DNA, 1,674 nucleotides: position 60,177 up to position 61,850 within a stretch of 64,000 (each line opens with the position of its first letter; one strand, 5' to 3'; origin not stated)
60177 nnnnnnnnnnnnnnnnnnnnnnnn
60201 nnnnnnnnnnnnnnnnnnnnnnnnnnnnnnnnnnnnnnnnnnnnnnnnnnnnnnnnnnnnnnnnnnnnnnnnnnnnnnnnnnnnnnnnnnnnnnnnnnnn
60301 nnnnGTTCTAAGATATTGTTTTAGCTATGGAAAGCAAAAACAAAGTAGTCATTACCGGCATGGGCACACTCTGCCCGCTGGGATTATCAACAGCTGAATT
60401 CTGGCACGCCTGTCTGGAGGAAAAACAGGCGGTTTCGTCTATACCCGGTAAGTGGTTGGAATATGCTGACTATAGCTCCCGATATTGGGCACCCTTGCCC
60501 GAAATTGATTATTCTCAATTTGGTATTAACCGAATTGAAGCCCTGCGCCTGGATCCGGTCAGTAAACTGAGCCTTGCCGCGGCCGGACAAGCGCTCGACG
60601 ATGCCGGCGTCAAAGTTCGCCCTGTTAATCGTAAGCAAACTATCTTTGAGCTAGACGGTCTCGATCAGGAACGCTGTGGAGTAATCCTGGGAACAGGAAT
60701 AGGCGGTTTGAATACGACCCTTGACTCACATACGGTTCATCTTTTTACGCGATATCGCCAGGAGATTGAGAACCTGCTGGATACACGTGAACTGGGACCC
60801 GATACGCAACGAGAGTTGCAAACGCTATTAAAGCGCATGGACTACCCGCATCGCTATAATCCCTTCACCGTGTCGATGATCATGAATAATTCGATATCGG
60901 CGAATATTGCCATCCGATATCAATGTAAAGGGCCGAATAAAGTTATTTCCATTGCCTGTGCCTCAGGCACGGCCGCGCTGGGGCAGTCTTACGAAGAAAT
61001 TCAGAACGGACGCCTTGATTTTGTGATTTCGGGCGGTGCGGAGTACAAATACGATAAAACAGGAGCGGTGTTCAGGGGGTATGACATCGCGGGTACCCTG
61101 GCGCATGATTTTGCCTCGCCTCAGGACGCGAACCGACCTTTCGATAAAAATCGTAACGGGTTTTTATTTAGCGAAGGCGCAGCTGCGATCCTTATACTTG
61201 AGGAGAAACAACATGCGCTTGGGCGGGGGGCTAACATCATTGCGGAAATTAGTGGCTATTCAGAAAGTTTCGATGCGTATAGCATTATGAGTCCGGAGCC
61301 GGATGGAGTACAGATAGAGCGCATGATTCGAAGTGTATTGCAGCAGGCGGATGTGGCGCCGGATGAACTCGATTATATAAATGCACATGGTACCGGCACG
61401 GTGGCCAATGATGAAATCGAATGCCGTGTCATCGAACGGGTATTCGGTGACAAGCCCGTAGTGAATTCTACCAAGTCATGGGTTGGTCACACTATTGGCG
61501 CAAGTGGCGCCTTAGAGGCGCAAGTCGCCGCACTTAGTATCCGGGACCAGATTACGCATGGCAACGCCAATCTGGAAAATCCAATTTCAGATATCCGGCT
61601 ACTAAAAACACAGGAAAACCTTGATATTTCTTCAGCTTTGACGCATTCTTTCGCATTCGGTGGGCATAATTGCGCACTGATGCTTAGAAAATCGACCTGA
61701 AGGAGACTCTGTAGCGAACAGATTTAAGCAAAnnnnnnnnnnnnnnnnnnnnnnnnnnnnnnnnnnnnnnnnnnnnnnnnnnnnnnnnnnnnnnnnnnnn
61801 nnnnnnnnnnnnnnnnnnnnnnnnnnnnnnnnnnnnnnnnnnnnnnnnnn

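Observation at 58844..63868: DSF-type signalling locus with its own ACP and ketosynthase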

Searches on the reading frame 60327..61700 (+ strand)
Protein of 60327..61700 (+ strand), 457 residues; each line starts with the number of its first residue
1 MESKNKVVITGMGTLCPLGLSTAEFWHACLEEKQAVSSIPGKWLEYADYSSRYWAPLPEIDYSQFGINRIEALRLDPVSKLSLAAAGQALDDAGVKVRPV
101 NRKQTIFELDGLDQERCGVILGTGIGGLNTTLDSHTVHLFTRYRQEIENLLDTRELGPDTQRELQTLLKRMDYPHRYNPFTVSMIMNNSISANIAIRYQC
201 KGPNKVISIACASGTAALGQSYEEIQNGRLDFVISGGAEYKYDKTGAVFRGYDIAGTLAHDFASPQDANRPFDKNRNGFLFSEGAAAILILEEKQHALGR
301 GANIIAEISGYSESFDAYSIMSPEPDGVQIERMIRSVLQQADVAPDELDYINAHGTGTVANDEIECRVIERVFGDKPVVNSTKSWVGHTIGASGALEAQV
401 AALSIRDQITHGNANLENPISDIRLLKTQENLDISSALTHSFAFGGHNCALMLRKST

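Call 3: search_protein_families(library=pfam, proteins=[window:60327-61700:+], max_evalue=0.01)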
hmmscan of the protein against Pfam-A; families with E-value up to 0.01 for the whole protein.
window:60327-61700:+ (457 aa): 3 families
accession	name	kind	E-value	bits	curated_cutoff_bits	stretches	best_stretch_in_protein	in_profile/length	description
PF00109.32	ketoacyl-synt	-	2.5e-37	129.3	20.8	1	5-295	2-251/252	Beta-ketoacyl synthase, N-terminal domain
PF02801.28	Ketoacyl-synt_C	-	2e-29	102.4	20.8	1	306-416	2-118/119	Beta-ketoacyl synthase, C-terminal domain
PF00108.29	Thiolase_N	-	0.0019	18.1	26.4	0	203-240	77-114/260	Thiolase, N-terminal domain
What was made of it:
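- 60327..61700 (+): FabF-like elongating ketosynthase of a distinct subfamily, 457 aa. It has Cys211, His354, His388 and Lys383. Relative to FabF it has two insertions: about 12 aa near res 97-108 and about 31 aa near res 140-172. Pfam (call 3).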

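Call 4: search_protein_families(library=ncbifam, proteins=[window:60327-61700:+], max_evalue=0.01)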
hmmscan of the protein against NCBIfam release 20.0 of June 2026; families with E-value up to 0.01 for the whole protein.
window:60327-61700:+ (457 aa): 33 families (the best 25 are shown)
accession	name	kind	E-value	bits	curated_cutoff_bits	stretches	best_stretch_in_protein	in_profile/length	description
TIGR03150.1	fabF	equivalog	6.3e-104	347.9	493.75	2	173-454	123-407/407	beta-ketoacyl-ACP synthase II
NF005589.0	PRK07314.1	subfamily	1.2e-99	333.9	387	2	172-455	125-411/413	beta-ketoacyl-ACP synthase II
NF004970.0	PRK06333.1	subfamily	7e-90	301.9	525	2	173-455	135-421/424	beta-ketoacyl-ACP synthase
NF006434.0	PRK08722.1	equivalog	9.8e-69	232.2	759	2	174-455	127-413/414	beta-ketoacyl-ACP synthase II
NF006587.0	PRK09116.1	equivalog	3e-68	230.5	470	2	184-455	137-406/408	beta-ketoacyl-ACP synthase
NF006274.0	PRK08439.1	equivalog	3.9e-66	223.5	621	2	171-455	122-405/406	beta-ketoacyl-ACP synthase II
NF005916.1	PRK07910.1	equivalog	4.4e-61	207.1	560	1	176-453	136-415/418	KasA/KasB family beta-ketoacyl-ACP synthase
NF005490.0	PRK07103.1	equivalog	8.5e-60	202.9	445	1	182-456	140-413/414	polyketide beta-ketoacyl:acyl carrier protein synthase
NF005935.0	PRK07967.1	equivalog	2.4e-58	197.9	630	1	172-456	123-404/406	beta-ketoacyl-ACP synthase I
NF006618.0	PRK09185.1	subfamily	1.1e-57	195.9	407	1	187-455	137-392/394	beta-ketoacyl-ACP synthase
NF004618.0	PRK05952.1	equivalog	2.2e-57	194.7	455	1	191-455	127-382/384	beta-ketoacyl-ACP synthase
NF005076.0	PRK06501.1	equivalog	2.9e-54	184.6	629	1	160-455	126-422/425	beta-ketoacyl-ACP synthase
NF058662.1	cispenta_AmcF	equivalog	1.3e-53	182.4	325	1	190-454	108-368/369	cispentacin biosynthesis acyltransferase subunit AmcF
NF040607.1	mycolic_Pks13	equivalog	5.5e-27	93.7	2100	1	185-425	245-484/1680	polyketide synthase Pks13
NF045894.1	PKS_plus_SDR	equivalog_domain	2.7e-25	88.3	1740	1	186-395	148-355/1515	type I polyketide synthase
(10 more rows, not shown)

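Call 7: find_encoding_contigs(protein=window:60327-61700:+, flank=10000, max_places=6)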
Protein window:60327-61700:+ (457 aa): no gene with exactly this product is on record in the collection.

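Call 17: search_solved_structures(query=window:60327-61700:+, max_evalue=1e-30, show_alignments=2)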
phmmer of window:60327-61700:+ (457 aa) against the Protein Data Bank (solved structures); distinct sequences matched with E-value up to 1e-30: 69 (the best 60 are shown).
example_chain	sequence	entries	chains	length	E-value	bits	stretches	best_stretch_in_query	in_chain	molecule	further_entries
1e5m_A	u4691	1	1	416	1.7e-69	238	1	165-455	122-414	BETA KETOACYL ACYL CARRIER PROTEIN SYNTHASE II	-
5sxo_A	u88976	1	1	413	4.8e-67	230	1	175-455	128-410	3-oxoacyl-[acyl-carrier-protein] synthase 2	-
3o04_A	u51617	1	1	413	1.5e-66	228.4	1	175-455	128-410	beta-keto-acyl carrier protein synthase II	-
8qm1_A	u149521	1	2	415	2.2e-66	227.8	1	173-455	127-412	3-oxoacyl-[acyl-carrier-protein] synthase 2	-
1j3n_A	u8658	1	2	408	2.7e-66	227.5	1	173-454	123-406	3-oxoacyl-(acyl-carrier protein) synthase II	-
4b7v_A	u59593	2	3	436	2.7e-66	227.5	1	173-455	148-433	3-OXOACYL-[ACYL-CARRIER-PROTEIN] SYNTHASE 2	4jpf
4ls5_A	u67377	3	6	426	4.9e-66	226.6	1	174-455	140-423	3-oxoacyl-[acyl-carrier-protein] synthase 2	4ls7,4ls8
4ls6_A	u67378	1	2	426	1.3e-65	225.3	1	173-455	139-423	3-oxoacyl-[acyl-carrier-protein] synthase 2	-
8cn8_A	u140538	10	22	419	4.4e-65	223.5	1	173-455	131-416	3-oxoacyl-[acyl-carrier-protein] synthase 2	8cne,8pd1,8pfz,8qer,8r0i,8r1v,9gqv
3kzu_A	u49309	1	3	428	6.6e-65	222.9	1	172-456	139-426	3-oxoacyl-(Acyl-carrier-protein) synthase ii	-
8pj0_A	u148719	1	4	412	6.7e-65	222.9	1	173-455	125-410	3-oxoacyl-[acyl-carrier-protein] synthase 2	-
8cou_A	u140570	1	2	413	1.3e-64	222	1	173-455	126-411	3-oxoacyl-[acyl-carrier-protein] synthase 2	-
4jb6_A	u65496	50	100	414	1.3e-64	222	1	173-455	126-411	3-oxoacyl-[acyl-carrier-protein] synthase 2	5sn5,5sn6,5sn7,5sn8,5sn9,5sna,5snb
7oc0_A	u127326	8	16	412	1.6e-64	221.6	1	173-455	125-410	3-oxoacyl-[acyl-carrier-protein] synthase 2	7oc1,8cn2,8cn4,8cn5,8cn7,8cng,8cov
4jga_A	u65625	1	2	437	9.1e-62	212.6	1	176-454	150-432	3-oxoacyl-[acyl-carrier-protein] synthase 2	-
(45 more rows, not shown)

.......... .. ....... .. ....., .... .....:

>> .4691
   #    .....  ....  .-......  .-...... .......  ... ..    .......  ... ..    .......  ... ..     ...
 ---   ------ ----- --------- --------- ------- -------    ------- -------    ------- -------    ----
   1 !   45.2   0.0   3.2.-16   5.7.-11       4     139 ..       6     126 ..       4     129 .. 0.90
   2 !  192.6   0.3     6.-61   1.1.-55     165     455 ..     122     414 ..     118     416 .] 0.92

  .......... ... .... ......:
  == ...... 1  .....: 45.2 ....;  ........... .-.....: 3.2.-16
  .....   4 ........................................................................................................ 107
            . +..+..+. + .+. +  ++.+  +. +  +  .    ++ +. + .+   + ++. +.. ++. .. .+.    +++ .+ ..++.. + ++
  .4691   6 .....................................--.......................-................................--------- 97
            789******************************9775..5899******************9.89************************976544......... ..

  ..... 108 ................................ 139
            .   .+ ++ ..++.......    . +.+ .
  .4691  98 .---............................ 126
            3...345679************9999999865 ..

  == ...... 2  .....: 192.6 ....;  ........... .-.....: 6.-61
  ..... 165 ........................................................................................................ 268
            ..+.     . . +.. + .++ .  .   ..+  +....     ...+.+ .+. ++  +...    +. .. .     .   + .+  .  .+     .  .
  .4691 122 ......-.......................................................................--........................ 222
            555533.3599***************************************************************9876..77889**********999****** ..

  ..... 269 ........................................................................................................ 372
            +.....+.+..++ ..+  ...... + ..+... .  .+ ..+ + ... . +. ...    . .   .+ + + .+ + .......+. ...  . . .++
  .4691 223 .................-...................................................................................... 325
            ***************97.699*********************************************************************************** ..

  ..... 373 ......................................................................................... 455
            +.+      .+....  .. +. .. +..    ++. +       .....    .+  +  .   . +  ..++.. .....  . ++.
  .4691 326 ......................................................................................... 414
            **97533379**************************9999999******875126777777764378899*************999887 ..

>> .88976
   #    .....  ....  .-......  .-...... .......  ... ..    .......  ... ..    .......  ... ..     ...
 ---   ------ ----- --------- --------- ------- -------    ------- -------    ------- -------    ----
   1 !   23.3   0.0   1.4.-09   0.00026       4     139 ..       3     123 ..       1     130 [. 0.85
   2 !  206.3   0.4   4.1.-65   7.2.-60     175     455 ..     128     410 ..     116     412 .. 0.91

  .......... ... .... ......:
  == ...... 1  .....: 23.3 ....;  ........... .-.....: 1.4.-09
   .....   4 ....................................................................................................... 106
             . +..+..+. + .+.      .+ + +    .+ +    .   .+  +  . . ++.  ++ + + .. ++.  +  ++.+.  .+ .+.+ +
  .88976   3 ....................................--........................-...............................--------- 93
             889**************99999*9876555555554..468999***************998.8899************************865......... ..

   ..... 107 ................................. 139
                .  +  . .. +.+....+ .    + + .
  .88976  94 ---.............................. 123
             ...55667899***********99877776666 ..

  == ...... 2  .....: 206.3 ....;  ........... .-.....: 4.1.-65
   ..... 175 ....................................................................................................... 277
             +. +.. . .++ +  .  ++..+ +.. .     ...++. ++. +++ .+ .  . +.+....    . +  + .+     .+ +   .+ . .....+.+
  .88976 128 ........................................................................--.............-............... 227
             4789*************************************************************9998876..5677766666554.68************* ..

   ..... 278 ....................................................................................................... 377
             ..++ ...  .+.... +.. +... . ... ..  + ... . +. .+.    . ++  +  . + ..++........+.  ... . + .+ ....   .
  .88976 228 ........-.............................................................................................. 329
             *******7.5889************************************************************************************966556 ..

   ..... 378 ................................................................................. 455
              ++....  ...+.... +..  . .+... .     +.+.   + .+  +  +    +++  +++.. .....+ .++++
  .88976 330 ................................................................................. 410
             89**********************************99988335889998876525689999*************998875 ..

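Call 58: find_related_loci(query=A3, collection=metagenome_contigs, flank=6000)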
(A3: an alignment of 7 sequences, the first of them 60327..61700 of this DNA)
Query A3 (457 aa) in metagenome_contigs; peptide patterns used: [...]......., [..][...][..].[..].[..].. (x = any residue, [..] = any of these).
600 stretches matched a pattern (row limit reached: there are more); 594 encode a relative of the query (tblastn E <= 1e-3); the best 80 are kept; 80 distinct loci.
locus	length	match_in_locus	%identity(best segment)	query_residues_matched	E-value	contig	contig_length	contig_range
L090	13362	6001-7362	48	1-455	2e-146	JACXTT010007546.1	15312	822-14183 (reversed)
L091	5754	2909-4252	48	6-455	2e-146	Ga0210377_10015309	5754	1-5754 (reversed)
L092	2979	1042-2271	34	3-455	2e-78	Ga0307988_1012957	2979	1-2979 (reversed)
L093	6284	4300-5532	34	4-455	2e-76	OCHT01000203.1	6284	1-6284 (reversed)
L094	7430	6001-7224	35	4-455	3e-76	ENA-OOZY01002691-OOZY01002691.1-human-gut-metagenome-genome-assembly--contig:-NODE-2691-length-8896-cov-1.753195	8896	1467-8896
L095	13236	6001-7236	36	4-455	2e-75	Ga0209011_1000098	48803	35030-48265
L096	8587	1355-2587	36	3-455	4e-75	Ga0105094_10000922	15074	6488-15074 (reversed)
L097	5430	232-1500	36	6-455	6e-74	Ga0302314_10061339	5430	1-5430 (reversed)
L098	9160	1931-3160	34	4-455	8e-74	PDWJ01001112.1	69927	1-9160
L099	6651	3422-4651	33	4-455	5e-74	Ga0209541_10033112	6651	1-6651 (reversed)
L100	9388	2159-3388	33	6-455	3e-73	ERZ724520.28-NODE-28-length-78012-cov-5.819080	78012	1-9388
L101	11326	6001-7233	33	2-455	5e-73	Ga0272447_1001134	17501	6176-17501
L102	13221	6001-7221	34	6-455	1e-72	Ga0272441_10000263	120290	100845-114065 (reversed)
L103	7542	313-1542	32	3-455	8e-73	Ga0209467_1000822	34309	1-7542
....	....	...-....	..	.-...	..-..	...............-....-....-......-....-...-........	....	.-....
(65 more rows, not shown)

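Call 62: search_protein_families(library=pfam, proteins=[L090:11115-12263:-, L090:12269-13321:-, L090:2220-3602:+, L090:932-2074:+, L090:8535-11108:-], max_evalue=0.001)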
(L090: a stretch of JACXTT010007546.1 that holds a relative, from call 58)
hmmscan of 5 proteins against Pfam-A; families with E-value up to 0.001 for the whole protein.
L090:11115-12263:- (382 aa): 1 family
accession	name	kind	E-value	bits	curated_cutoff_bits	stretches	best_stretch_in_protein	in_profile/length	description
PF00990.26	GGDEF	-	7.5e-51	172.5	23.8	1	205-360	1-160/161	Diguanylate cyclase, GGDEF domain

L090:12269-13321:- (350 aa): 3 families
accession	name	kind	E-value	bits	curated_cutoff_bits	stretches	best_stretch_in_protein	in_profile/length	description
PF13487.12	HD_5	-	7.5e-39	133.6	27.2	1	164-322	10-169/170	HD domain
PF00072.30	Response_reg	-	2.6e-27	95.6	30.2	1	4-114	1-109/111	Response regulator receiver domain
PF01966.28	HD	-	2.6e-23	83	22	1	169-291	2-115/116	HD domain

L090:2220-3602:+ (460 aa): 3 families
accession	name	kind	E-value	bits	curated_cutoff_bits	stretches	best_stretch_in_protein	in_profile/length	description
PF03349.22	Toluene_X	-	1.4e-103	347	29.7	1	20-456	3-417/421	Outer membrane protein transport protein (OMPP1/FadL/TodX)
PF13505.12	OMP_b-brl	-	2.2e-08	34.9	28.7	1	119-268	52-158/175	Outer membrane protein beta-barrel domain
PF10677.15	DUF2490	-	2.5e-07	31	29.8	0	126-184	1-59/186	Protein of unknown function (DUF2490)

L090:932-2074:+ (380 aa): 2 families
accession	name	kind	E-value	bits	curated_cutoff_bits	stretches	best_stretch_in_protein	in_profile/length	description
PF01339.22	CheB_methylest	-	1.2e-68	230.7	24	1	186-363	1-173/174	CheB methylesterase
PF00072.30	Response_reg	-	3e-23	82.6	30.2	1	28-130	2-101/111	Response regulator receiver domain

L090:8535-11108:- (857 aa): 4 families
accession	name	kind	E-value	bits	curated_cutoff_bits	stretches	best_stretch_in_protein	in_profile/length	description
PF02518.31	HATPase_c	-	3.5e-29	101.9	26.4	1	312-427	1-110/111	Histidine kinase-, DNA gyrase B-, and HSP90-like ATPase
PF00072.30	Response_reg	-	2.4e-26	92.5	30.2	1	597-709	1-110/111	Response regulator receiver domain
PF00512.31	HisKA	-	1.1e-22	80.2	26.9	1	200-265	1-66/66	His Kinase A (phospho-acceptor) domain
PF01627.28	Hpt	-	2.4e-09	37.8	24.6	1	764-819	2-57/84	Hpt domain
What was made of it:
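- An outer-membrane fatty-acid channel, FadL, sits upstream in L090 (call 62). FadL, a fatty-acid channel, sits in L090 (call 62).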

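Call 70: find_homologous_proteins(query=window:60327-61700:+, max_evalue=1e-40)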
Query window:60327-61700:+ (457 aa): 5354 proteins with E <= 1e-40 among 8000 candidates; the best 120 are listed.
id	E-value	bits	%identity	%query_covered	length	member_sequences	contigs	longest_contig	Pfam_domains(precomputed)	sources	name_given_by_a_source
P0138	0.0e+0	1017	98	100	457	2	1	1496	PF00109.33,PF02801.29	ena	-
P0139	7.4e-255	864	82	100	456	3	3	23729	PF00109.33,PF02801.29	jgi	-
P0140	1.7e-247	840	81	99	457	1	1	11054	PF00109.33,PF02801.29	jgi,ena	-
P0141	4.4e-247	838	81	98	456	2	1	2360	PF00109.33,PF02801.29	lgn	-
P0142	2.3e-246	836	80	100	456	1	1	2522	PF00109.33,PF02801.29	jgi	jgi:3-oxoacyl-[acyl-carrier-protein] synthase II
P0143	6.1e-246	834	80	100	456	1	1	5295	PF00109.33,PF02801.29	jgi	jgi:3-oxoacyl-[acyl-carrier-protein] synthase II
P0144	3.1e-245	832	81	99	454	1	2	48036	PF00109.33,PF02801.29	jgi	-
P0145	5.1e-245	831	80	99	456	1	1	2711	PF00109.33,PF02801.29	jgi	jgi:3-oxoacyl-[acyl-carrier-protein] synthase II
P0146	1.1e-244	830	80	100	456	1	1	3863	PF00109.33,PF02801.29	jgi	jgi:3-oxoacyl-[acyl-carrier-protein] synthase II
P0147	2.0e-244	829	80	99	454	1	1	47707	PF00109.33,PF02801.29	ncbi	-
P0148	1.4e-243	827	80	98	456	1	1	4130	PF00109.33,PF02801.29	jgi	jgi:3-oxoacyl-[acyl-carrier-protein] synthase II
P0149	6.3e-243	825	78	99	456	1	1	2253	PF00109.33,PF02801.29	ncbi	-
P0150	4.9e-237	805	78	99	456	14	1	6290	PF00109.33,PF02801.29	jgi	jgi:3-oxoacyl-[acyl-carrier-protein] synthase II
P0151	1.4e-230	784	77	98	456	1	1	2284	PF00109.33,PF02801.29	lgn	-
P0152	5.6e-230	782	75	99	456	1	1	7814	PF00109.33,PF02801.29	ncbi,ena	-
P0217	9.1e-141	488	50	98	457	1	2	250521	PF00109.33,PF00108.30,PF02801.29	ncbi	-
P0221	1.9e-140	487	49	98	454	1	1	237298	PF00109.33,PF02801.29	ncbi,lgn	-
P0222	2.0e-140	487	50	98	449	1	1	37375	PF00109.33,PF02801.29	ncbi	ncbi:MAG: beta-ketoacyl-[acyl-carrier-protein] synthase family protein [Bacteroidota bacterium]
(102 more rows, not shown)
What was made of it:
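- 60327..61700 (+): More than 120 clusters at 46-98% identity (call 70).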

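Call 71: find_encoding_contigs(protein=P0221, flank=7000, max_places=1)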
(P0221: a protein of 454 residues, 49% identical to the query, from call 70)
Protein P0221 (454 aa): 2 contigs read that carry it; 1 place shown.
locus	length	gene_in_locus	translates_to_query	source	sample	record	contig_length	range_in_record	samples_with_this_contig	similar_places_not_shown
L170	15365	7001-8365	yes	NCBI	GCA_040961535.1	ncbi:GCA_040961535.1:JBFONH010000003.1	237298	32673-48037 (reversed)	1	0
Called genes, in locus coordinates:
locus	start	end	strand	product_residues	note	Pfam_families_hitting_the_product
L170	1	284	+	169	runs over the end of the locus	PF01584:CheW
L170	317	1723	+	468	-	PF00672:HAMP, PF00015:MCPsignal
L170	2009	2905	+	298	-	PF03705:CheR_N, PF01739:CheR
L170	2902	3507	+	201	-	PF03975:CheD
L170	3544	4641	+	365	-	PF00072:Response_reg, PF01339:CheB_methylest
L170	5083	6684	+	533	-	PF04055:Radical_SAM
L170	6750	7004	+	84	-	PF00550:PP-binding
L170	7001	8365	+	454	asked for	PF00109:ketoacyl-synt, PF02801:Ketoacyl-synt_C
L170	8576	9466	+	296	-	PF00378:ECH_1, PF16113:ECH_2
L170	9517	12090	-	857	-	PF00512:HisKA, PF02518:HATPase_c, PF00072:Response_reg, PF01627:Hpt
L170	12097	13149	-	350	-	PF00072:Response_reg, PF13487:HD_5, PF01966:HD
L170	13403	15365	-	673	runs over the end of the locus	PF00350:Dynamin_N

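Call 72: find_encoding_contigs(protein=P0217, flank=7000, max_places=1)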
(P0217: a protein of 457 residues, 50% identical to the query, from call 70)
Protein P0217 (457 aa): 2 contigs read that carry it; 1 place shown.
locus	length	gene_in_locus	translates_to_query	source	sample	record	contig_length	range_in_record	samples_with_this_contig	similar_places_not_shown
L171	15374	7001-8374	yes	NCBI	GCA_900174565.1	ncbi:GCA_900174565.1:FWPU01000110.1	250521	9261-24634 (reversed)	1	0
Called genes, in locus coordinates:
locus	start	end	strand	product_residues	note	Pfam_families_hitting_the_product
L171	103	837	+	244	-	PF04972:BON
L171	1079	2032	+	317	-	PF16113:ECH_2, PF00378:ECH_1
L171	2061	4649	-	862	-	PF00512:HisKA, PF02518:HATPase_c, PF00072:Response_reg, PF01627:Hpt (weak)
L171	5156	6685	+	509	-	PF04055:Radical_SAM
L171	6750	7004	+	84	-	PF00550:PP-binding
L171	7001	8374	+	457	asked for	PF00109:ketoacyl-synt, PF00108:Thiolase_N (faint), PF02801:Ketoacyl-synt_C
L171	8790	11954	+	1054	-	PF18327:PRODH, PF14850:Pro_dh-DNA_bdg, PF01619:Pro_dh, PF00171:Aldedh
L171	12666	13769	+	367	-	PF01950:FBPase_3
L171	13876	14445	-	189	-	PF08238:Sel1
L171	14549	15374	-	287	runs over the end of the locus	PF00085:Thioredoxin, PF14559:TPR_19, PF14561:TPR_20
